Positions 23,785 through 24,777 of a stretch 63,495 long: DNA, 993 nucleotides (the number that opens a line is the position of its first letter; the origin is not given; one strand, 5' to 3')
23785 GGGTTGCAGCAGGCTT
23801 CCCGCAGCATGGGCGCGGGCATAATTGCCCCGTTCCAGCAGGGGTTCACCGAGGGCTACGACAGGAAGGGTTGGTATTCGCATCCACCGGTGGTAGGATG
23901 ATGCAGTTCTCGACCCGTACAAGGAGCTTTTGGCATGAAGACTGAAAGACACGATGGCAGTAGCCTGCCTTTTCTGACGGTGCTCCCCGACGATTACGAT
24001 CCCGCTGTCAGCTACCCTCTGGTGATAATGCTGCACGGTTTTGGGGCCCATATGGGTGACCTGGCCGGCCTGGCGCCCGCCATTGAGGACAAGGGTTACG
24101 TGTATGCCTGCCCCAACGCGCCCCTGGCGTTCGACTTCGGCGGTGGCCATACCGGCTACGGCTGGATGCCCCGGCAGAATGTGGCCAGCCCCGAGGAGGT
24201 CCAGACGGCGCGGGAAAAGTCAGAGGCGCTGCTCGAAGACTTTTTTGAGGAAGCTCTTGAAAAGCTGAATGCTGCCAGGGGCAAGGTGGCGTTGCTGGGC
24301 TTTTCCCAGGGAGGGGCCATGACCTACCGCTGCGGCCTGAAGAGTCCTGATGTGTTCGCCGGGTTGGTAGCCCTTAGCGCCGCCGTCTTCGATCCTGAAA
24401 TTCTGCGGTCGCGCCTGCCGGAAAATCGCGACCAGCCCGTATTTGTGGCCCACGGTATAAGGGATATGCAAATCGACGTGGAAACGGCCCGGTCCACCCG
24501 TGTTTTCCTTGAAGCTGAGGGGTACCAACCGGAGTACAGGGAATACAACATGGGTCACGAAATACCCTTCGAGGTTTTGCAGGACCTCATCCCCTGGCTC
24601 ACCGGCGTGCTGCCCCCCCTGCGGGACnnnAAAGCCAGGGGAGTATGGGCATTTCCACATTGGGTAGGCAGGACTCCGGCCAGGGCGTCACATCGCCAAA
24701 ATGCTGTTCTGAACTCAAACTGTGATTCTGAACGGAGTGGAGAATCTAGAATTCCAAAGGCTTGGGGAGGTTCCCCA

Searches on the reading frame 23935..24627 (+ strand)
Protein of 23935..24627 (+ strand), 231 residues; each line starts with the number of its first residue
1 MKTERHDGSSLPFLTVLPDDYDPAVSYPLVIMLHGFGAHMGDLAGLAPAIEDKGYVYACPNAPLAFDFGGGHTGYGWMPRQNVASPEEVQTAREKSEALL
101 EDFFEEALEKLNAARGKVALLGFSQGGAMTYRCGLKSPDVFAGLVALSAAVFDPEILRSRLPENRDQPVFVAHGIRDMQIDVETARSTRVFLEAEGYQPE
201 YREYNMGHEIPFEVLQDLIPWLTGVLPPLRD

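Call 25: search_protein_families(library=pfam, proteins=[window:23935-24627:+], max_evalue=0.001)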
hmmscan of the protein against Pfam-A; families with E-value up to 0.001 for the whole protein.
window:23935-24627:+ (231 aa): 7 families
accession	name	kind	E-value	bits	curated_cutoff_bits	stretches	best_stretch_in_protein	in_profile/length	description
PF02230.22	Abhydrolase_2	-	2.1e-19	70.7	23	1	28-222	15-213/217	Phospholipase/Carboxylesterase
PF12697.13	Abhydrolase_6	-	1.4e-07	32.8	26.3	1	30-193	1-132/217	Alpha/beta hydrolase family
PF12146.15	Hydrolase_4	-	1.4e-07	31.5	27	1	29-153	6-113/239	Serine aminopeptidase, S33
PF00561.26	Abhydrolase_1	-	5.1e-07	30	25.8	1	28-152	1-103/245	alpha/beta hydrolase fold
PF00756.26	Esterase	-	2e-06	28.2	22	1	12-150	9-149/251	Putative esterase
PF01738.24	DLH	-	0.00028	21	21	1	26-198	12-175/217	Dienelactone hydrolase family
PF03959.19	FSH1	-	0.00036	20.7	21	1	32-212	9-203/211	Serine hydrolase (FSH1)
